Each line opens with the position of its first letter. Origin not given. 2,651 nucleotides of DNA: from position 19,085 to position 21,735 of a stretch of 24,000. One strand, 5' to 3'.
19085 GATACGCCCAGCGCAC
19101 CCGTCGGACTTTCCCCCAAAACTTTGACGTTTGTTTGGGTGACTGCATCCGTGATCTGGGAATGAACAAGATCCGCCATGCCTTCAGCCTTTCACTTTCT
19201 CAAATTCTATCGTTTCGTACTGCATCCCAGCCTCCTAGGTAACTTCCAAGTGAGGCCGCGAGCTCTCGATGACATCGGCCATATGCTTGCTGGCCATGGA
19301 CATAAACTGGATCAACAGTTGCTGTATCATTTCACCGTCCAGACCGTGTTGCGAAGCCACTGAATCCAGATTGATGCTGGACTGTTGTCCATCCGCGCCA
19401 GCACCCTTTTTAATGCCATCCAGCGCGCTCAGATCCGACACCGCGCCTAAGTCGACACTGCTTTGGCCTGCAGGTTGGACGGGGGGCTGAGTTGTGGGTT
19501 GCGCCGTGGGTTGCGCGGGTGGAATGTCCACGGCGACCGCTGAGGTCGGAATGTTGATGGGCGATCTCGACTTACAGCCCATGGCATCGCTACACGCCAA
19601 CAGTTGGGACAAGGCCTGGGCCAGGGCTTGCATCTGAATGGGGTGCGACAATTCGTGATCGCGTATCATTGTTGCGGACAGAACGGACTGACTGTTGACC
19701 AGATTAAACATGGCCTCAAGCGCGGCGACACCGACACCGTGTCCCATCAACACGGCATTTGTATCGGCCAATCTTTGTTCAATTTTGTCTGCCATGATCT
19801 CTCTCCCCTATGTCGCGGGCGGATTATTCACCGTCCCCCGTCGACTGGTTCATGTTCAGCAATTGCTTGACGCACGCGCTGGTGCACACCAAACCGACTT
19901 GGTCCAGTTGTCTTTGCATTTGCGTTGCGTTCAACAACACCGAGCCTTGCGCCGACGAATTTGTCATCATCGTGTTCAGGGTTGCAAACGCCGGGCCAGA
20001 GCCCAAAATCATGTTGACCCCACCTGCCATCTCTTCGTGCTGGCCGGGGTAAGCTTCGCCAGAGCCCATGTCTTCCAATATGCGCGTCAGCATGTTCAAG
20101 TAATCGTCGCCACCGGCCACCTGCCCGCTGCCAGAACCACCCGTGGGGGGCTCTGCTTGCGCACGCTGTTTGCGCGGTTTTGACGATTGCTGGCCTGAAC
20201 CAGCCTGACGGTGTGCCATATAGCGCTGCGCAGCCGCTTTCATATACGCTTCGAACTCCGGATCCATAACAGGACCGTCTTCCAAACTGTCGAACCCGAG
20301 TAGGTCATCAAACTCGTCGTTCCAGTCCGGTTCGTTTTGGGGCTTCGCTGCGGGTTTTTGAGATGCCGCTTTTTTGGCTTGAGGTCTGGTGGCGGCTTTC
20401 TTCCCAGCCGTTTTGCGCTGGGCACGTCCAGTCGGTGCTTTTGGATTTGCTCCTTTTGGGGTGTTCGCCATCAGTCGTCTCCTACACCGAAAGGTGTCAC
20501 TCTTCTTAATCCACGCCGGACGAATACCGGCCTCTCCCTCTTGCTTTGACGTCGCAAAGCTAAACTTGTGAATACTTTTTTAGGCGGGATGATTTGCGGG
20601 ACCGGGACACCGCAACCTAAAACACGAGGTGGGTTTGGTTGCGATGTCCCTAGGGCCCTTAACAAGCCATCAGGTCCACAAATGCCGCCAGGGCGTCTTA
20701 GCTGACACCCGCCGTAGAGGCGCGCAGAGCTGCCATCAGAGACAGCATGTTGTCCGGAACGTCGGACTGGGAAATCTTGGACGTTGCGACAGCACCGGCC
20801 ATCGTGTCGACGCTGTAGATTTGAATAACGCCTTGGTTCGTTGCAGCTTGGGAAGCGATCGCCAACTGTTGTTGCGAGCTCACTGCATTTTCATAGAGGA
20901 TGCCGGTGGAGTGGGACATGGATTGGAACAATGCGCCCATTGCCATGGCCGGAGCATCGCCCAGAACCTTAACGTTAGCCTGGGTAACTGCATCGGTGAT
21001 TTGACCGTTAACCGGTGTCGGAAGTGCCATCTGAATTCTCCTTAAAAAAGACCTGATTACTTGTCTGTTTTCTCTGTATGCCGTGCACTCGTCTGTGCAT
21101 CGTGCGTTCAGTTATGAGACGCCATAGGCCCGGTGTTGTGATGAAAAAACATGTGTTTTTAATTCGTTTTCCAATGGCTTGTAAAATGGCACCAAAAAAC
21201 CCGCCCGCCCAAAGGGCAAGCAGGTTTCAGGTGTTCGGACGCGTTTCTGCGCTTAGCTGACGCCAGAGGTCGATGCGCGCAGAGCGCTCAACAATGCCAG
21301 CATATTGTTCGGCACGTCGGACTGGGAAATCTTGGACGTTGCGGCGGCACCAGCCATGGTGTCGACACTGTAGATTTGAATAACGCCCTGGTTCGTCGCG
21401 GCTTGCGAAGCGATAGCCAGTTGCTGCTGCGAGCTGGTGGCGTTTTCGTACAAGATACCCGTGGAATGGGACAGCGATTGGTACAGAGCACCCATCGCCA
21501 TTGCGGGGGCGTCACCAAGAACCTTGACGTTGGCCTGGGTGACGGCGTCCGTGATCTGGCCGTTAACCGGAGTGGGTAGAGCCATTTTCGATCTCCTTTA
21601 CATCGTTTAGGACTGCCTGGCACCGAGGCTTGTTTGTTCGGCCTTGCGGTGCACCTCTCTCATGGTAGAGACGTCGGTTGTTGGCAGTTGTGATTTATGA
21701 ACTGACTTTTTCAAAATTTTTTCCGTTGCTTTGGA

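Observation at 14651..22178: Expanded R-body (Reb / killing-trait) locus: seven clear Reb paralogs in three subtypes plus accessory genes and a dedicated sigma factor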

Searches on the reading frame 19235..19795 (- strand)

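Call 3: search_protein_families(library=pfam, proteins=[window:19235-19795:-], max_evalue=1)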
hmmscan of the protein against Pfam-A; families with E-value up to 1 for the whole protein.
window:19235-19795:- (186 aa): 4 families
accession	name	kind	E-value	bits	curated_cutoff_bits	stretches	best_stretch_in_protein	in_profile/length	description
PF04886.17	PT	-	0.017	15.1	26.2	1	95-111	1-17/36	PT disordered repeat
PF11855.13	DUF3375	-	0.06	12.6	28.6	1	55-124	317-390/474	Protein of unknown function (DUF3375)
PF12426.13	DUF3674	-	0.26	11.8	22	1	24-32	8-16/41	RNA dependent RNA polymerase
PF13388.11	DUF4106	-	0.3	10.8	27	1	79-129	217-265/431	Protein of unknown function (DUF4106)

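Call 26: search_protein_families(library=ncbifam, proteins=[window:19235-19795:-], max_evalue=0.1)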
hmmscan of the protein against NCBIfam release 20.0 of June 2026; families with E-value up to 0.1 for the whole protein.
window:19235-19795:- (186 aa): 0 families

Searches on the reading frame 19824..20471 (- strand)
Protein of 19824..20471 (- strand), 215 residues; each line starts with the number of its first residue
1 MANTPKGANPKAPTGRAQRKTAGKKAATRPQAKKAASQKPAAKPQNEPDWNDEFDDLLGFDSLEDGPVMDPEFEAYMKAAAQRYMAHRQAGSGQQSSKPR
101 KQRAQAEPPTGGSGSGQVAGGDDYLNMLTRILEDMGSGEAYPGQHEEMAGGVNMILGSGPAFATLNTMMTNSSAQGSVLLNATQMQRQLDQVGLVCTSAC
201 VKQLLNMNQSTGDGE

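Call 3: search_protein_families(library=pfam, proteins=[window:19824-20471:-], max_evalue=1)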
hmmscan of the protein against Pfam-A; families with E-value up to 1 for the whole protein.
window:19824-20471:- (215 aa): 1 family
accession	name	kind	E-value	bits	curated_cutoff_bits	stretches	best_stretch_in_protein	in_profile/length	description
PF11747.13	RebB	-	2.5e-05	24.7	24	1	154-209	11-66/68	Killing trait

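Call 26: search_protein_families(library=ncbifam, proteins=[window:19824-20471:-], max_evalue=0.1)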
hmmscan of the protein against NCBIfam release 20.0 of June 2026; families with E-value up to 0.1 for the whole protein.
window:19824-20471:- (215 aa): 0 families

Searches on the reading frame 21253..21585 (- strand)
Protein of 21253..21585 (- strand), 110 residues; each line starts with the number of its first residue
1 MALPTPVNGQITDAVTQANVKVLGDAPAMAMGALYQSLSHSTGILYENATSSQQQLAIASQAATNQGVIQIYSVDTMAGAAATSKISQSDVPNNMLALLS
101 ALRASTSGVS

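Call 3: search_protein_families(library=pfam, proteins=[window:21253-21585:-], max_evalue=1)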
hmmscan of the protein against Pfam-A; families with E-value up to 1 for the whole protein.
window:21253-21585:- (110 aa): 1 family
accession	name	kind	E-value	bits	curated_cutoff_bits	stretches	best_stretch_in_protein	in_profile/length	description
PF11747.13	RebB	-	7.6e-29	100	24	1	11-77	1-67/68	Killing trait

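Call 7: find_encoding_contigs(protein=window:21253-21585:-, flank=10000, max_places=6)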
Protein window:21253-21585:- (110 aa): 11 contigs read that carry it; 6 places shown.
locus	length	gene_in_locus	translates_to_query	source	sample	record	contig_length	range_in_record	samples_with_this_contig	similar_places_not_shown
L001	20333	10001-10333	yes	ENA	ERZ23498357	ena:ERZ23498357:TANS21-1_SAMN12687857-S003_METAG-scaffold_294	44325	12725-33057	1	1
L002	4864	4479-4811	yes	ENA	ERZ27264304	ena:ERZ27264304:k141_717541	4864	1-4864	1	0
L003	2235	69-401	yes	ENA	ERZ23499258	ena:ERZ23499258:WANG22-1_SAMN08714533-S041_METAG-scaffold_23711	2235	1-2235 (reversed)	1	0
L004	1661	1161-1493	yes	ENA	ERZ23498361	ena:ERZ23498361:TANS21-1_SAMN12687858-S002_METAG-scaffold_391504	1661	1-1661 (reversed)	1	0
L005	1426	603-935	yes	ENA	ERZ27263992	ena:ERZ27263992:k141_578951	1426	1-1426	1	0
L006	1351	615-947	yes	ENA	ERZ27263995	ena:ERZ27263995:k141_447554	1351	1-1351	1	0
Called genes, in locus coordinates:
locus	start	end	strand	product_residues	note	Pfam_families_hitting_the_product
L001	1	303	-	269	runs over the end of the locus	PF01547:SBP_bac_1 (faint), PF13531:SBP_bac_11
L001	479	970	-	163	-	PF13238:AAA_18 (weak), PF13671:AAA_33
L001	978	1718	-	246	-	PF01728:FtsJ, PF13847:Methyltransf_31 (faint)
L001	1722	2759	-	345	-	PF02541:Ppx-GppA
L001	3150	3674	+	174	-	PF00989:PAS, PF08448:PAS_4, PF13426:PAS_9, PF08447:PAS_3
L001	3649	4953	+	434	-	PF06103:DUF948 (faint), PF00015:MCPsignal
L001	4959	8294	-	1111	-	-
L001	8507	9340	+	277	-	PF00691:OmpA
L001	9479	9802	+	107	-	PF11747:RebB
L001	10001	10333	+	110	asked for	PF11747:RebB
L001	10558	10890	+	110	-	PF11747:RebB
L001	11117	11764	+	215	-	PF11747:RebB (weak)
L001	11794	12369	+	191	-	-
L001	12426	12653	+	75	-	PF11747:RebB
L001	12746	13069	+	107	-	PF11747:RebB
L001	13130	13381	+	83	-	PF11747:RebB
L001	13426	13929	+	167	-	-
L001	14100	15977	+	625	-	PF13188:PAS_8 (faint), PF12974:Phosphonate-bd, PF00989:PAS, PF13426:PAS_9, PF08447:PAS_3, PF00989:PAS, PF08448:PAS_4, PF13426:PAS_9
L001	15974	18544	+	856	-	PF02743:dCache_1, PF21623:HK_sensor_dom_bact, PF13426:PAS_9, PF08447:PAS_3, PF00989:PAS (weak), PF13426:PAS_9, PF00512:HisKA, PF02518:HATPase_c, +1 more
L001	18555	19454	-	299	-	PF04542:Sigma70_r2 (weak), PF07638:Sigma70_ECF (faint), PF08281:Sigma70_r4_2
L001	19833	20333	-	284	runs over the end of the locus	-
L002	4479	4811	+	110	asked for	PF11747:RebB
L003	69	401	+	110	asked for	PF11747:RebB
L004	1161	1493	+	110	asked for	PF11747:RebB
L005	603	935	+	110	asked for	PF11747:RebB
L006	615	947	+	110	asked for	PF11747:RebB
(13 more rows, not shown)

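Call 19: find_related_loci(query=A2, collection=genome_contigs, flank=10000)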
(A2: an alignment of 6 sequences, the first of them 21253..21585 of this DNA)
Query A2 (110 aa) in genome_contigs; peptide patterns used: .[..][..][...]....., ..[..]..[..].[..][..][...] (x = any residue, [..] = any of these).
600 stretches matched a pattern (row limit reached: there are more); 521 encode a relative of the query (tblastn E <= 1e-3); the best 80 are kept; 74 distinct loci.
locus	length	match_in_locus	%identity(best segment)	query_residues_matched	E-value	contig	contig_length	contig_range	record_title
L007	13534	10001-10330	98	1-110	6e-66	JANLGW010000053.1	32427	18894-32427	MAG: Rhodospirillales bacterium isolate P6-1 k99_135714, whole genome shotgun sequence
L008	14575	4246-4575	94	1-110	9e-63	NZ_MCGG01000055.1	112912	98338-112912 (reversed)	Magnetovibrio blakemorei strain MV-1 Q59, whole genome shotgun sequence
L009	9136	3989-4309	86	1-107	1e-58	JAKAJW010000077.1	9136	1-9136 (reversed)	MAG: Proteobacteria bacterium isolate WY4.bin28 NODE_9804_length_9136_cov_1.561106, whole genome shotgun sequence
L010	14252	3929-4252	83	1-108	3e-57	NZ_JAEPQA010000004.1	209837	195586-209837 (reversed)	MAG: Nisaea sp. isolate HXMU1428-11 NODE_4_length_209837_cov_6.328123, whole genome shotgun sequence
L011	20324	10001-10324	83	1-108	3e-57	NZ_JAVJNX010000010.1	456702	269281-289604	MAG: Nisaea sp. isolate A1-SPW-09 k141_10359, whole genome shotgun sequence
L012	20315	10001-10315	88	1-105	8e-57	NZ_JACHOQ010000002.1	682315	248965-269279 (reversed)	Brevundimonas aurantiaca strain DSM 4731 Ga0373201_02, whole genome shotgun sequence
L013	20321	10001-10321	85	1-107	1e-56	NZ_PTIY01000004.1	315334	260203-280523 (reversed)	Methylobacter tundripaludum strain OWC-G53F Ga0139037_104, whole genome shotgun sequence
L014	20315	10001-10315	84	1-105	7e-56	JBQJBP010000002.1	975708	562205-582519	Rhodovibrionaceae bacterium A322 Scaffold2, whole genome shotgun sequence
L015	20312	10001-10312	84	1-104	7e-56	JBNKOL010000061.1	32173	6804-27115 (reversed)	MAG: Sedimenticolaceae bacterium isolate G1G2.bin.34.orig k141_2072154, whole genome shotgun sequence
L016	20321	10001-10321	82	1-107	7e-56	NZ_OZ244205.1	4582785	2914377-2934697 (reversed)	MAG: Nisaea sp. isolate 9597659a-a5f6-4932-a0e9-eeb6e27f2c93 chromosome 1, complete sequence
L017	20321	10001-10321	83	1-107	5e-56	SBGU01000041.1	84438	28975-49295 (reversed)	MAG: Alphaproteobacteria bacterium isolate M2405 scaffold_53_1, whole genome shotgun sequence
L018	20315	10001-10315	87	1-105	3e-56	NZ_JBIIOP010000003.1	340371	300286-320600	MAG: Brevundimonas sp. isolate ME2002-11-07_3300042865_group1_bin118 Rohwer_bin1833_scaffold_9_c1, whole genome shotgun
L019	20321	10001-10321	82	1-107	7e-56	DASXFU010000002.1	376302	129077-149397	MAG TPA_asm: Rhizomicrobium sp. isolate SMAG_U5146 k141_2274826, whole genome shotgun sequence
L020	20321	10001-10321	83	1-107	6e-56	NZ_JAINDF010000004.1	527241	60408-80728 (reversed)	Kordiimonas marina strain A6E486 scaffold_4_length=527242, whole genome shotgun sequence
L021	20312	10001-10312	85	1-104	1e-55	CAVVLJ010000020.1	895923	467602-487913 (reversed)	MAG: uncultured proteobacterium isolate MFD09222.bin.2.131 genome assembly, contig: contig_79912, whole genome shotgun s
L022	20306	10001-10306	88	1-102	8e-56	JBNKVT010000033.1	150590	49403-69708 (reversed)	MAG: Paracoccaceae bacterium isolate A1A2.bin.12.orig k141_672684, whole genome shotgun sequence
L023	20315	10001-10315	80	1-105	1e-55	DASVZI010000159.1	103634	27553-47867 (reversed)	MAG TPA_asm: Rhodocyclaceae bacterium isolate SMAG_U2624 k141_205639, whole genome shotgun sequence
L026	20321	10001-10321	82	1-107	5e-55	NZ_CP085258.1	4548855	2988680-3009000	Thalassospira australica strain ABH-489 chromosome, complete genome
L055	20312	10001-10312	91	1-104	2e-52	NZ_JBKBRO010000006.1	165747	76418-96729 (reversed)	MAG: Phenylobacterium sp. isolate 21I_052.bin.27 NODE_74_length_165747_cov_63.019085, whole genome shotgun sequence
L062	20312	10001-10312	80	1-104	5e-52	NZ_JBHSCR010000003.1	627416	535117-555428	Kordiimonas lipolytica strain CGMCC 1.15304 soapdenovo_K_83_3, whole genome shotgun sequence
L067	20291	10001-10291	81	1-97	2e-50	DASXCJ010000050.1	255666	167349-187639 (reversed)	MAG TPA_asm: Rhizomicrobium sp. isolate SMAG_U5057 k141_3625193, whole genome shotgun sequence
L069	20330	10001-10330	84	1-110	4e-50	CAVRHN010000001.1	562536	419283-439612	MAG: uncultured Alphaproteobacteria bacterium isolate MFD05580.bin.3.156 genome assembly, contig: contig_10777, whole ge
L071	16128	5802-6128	82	1-109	3e-47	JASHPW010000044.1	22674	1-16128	MAG: Xanthobacteraceae bacterium isolate JOPF059 JOPF_N071_contig_20486, whole genome shotgun sequence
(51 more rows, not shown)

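Call 24: search_dna_similar(query=window:21253-21585:-, collection=plasmids, mode=protein, max_rows=40, max_evalue=0.001)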
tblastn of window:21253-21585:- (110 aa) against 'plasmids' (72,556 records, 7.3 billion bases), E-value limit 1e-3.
Records with a match: 19; places in all: 78; records where one place covers at least 80% of the query: 7.
Best place of each record, by identity: 60-80% 3; <60% 16.
By first word of the organism name: Azospirillum 7; Vibrio 4; Burkholderia 2; Ruegeria 1; Ralstonia 1; Candidatus 1; Eleftheria 1; Photobacterium 1; Caedibacter 1.
By predicted mobility (MOB-suite, as given by PLSDB): non-mobilizable 18; mobilizable 1.
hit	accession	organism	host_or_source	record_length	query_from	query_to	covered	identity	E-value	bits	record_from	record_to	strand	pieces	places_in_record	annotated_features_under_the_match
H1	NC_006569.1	Ruegeria pomeroyi DSS-3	-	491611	1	95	86%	63.2%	2e-26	108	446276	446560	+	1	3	RebB family R body protein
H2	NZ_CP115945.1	Ralstonia syzygii R24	Syzygium aromaticum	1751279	1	92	84%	54.3%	5e-13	70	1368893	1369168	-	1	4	none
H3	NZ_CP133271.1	Candidatus Bealeia paramacronuclearis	-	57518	1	92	84%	53.3%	1e-16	81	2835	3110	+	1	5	RebB family R body protein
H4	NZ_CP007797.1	Azospirillum argentinense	Triticum aestivum L.,Root,wheat ...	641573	1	86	78%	55.8%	5e-13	71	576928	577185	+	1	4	RebB family R body protein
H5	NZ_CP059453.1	Azospirillum brasilense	Prokaryotes,soil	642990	1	86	78%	55.8%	5e-13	71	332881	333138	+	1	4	RebB family R body protein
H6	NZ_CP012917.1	Azospirillum brasilense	Digitaria eriantha,microbe,root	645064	1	86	78%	55.8%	5e-13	71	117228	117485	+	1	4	RebB family R body protein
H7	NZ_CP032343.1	Azospirillum brasilense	soil sample,Agricultural field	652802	1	86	78%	55.8%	5e-13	71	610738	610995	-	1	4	RebB family R body protein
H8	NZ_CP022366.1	Azospirillum sp. TSH58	single cell,paddy soils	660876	1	86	78%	55.8%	5e-13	71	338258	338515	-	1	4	RebB family R body protein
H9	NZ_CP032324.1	Azospirillum argentinense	soil sample,Agricultural field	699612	1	86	78%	55.8%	5e-13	71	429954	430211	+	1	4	RebB family R body protein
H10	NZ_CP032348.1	Azospirillum brasilense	soil sample,Agricultural field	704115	1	86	78%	55.8%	5e-13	71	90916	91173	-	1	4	RebB family R body protein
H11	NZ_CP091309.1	Burkholderia pyrrocinia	-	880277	7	83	70%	61.5%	1e-14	75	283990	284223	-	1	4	RebB family R body protein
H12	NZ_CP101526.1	Burkholderia arboris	mixed culture,soil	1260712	7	83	70%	61.5%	1e-14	75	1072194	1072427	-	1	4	none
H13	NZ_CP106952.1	Eleftheria terrae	soil sample,soil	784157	1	86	78%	53.5%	3e-12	68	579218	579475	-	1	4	RebB family R body protein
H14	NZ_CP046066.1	Vibrio sp. THAF191d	pure culture,Surface of a polyethylene ...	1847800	3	90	80%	46.6%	2e-6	52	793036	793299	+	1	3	none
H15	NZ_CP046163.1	Vibrio sp. THAF191c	pure culture,Surface of a polyethylene ...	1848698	3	90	80%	46.6%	2e-6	52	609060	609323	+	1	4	none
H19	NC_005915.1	Caedibacter taeniospiralis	Paramecium tetraurelia strain 298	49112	7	90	76%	44.0%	4e-9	59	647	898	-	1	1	RebB family R body protein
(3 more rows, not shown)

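Call 25: search_solved_structures(query=A2, max_evalue=1)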
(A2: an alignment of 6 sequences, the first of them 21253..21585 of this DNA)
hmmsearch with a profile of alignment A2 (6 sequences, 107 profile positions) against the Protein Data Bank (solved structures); distinct sequences matched with E-value up to 1: 0.

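Call 26: search_protein_families(library=ncbifam, proteins=[window:21253-21585:-], max_evalue=0.1)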
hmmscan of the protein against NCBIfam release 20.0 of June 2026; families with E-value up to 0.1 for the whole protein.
window:21253-21585:- (110 aa): 1 family
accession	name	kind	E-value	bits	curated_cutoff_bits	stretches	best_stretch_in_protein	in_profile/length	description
NF041019.1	glyceraldDH_beta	equivalog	0.094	11.9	350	0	49-103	83-136/280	glyceraldehyde dehydrogenase subunit beta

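Call 27: get_annotated_region(hit=H19, flank=4000)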
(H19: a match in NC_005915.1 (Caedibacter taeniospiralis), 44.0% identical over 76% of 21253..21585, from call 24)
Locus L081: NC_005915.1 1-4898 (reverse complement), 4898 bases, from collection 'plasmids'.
description: Caedibacter taeniospiralis plasmid pKAP298, complete sequence
organism: Caedibacter taeniospiralis (NCBI taxid 28907)
taxonomy: Bacteria; Pseudomonadota; Gammaproteobacteria; Thiotrichales; Fastidiosibacteraceae; Caedibacter; Caedibacter taeniospiralis
host: -; source: Paramecium tetraurelia strain 298; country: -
typing (MOB-suite, as given by PLSDB): non-mobilizable
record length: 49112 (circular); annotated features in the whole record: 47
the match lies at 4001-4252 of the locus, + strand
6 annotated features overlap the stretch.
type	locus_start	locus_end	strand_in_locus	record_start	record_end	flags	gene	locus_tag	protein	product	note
CDS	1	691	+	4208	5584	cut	-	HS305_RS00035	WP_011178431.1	hypothetical protein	-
CDS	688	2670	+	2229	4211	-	-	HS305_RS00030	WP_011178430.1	hypothetical protein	-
CDS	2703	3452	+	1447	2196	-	-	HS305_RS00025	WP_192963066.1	hypothetical protein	-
CDS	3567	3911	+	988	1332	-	-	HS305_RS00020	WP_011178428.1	RebB family R body protein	-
CDS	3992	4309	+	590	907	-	-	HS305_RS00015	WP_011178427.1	RebB family R body protein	-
CDS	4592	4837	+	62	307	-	-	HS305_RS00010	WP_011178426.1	RebB family R body protein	-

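Call 28: get_annotated_region(hit=H1, flank=7000)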
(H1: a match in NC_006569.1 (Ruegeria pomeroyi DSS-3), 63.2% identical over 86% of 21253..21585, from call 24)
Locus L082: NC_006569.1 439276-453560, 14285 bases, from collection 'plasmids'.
description: Ruegeria pomeroyi DSS-3 megaplasmid, complete sequence
organism: Ruegeria pomeroyi DSS-3 (NCBI taxid 246200)
taxonomy: Bacteria; Pseudomonadota; Alphaproteobacteria; Rhodobacterales; Roseobacteraceae; Ruegeria; Ruegeria pomeroyi; Ruegeria pomeroyi DSS-3
host: -; source: -; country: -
typing (MOB-suite, as given by PLSDB): non-mobilizable; replicon rep_cluster_95
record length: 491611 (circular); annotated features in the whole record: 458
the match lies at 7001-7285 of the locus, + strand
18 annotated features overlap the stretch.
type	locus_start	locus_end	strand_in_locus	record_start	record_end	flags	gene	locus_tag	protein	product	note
CDS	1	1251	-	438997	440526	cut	-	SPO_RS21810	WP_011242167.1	alkaline phosphatase family protein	-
CDS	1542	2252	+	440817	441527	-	-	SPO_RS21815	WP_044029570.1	Crp/Fnr family transcriptional regulator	GO:0006355 - regulation of DNA-templated transcription [Evidence IEA]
CDS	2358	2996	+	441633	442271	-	-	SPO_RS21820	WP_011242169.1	RNA polymerase sigma factor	GO:0006352 - DNA-templated transcription initiation [Evidence IEA]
CDS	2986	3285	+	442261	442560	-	-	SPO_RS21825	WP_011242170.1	RebB family R body protein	-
CDS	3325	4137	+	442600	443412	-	-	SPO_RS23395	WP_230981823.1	hypothetical protein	-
CDS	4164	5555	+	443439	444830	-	-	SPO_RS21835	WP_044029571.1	hypothetical protein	-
CDS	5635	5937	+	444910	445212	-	-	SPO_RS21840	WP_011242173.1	hypothetical protein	-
CDS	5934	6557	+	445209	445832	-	-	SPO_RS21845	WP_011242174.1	hypothetical protein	-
CDS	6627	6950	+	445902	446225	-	-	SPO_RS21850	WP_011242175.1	RebB family R body protein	-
CDS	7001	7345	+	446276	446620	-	-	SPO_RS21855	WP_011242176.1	RebB family R body protein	-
CDS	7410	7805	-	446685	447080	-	-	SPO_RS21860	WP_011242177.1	RidA family protein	-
CDS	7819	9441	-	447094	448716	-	-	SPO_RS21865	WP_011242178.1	AMP-binding protein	-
CDS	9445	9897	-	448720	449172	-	-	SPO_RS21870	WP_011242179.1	cupin domain-containing protein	-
CDS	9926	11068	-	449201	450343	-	-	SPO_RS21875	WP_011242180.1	acyl-CoA dehydrogenase family protein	-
CDS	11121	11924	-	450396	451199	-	-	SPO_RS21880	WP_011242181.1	enoyl-CoA hydratase family protein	-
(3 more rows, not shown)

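Call 81: search_protein_families(library=pfam, proteins=[L026:6034-7773:+, L022:4743-7790:-, L062:15943-20076:-, L023:14341-16452:+, L012:8726-9433:-, L055:9174-9800:-, L067:16577-17149:+, L069:14671-15192:+, L071:10638-11132:+, L001:4959-8294:-], max_evalue=0.001)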
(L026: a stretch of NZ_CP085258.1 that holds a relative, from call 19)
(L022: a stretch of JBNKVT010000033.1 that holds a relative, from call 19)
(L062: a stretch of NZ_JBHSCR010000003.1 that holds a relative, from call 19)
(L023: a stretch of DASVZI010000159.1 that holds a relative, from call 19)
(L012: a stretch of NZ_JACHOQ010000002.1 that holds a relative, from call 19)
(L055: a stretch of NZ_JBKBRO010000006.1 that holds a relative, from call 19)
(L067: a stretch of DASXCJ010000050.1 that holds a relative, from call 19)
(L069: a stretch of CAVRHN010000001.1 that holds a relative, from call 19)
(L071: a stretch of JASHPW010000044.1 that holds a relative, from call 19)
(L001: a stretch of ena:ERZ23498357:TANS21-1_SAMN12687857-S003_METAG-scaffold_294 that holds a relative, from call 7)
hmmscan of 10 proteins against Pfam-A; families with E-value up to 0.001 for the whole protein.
L026:6034-7773:+ (579 aa): 0 families

L022:4743-7790:- (1015 aa): 0 families

L062:15943-20076:- (1377 aa): 0 families

L023:14341-16452:+ (703 aa): 0 families

L012:8726-9433:- (235 aa): 0 families

L055:9174-9800:- (208 aa): 0 families

L067:16577-17149:+ (190 aa): 0 families

L069:14671-15192:+ (173 aa): 0 families

L071:10638-11132:+ (164 aa): 0 families

L001:4959-8294:- (1111 aa): 1 family
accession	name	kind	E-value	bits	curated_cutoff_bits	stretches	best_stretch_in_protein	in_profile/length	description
PF17820.7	PDZ_6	-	0.00053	20.1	27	0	347-368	1-22/54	PDZ domain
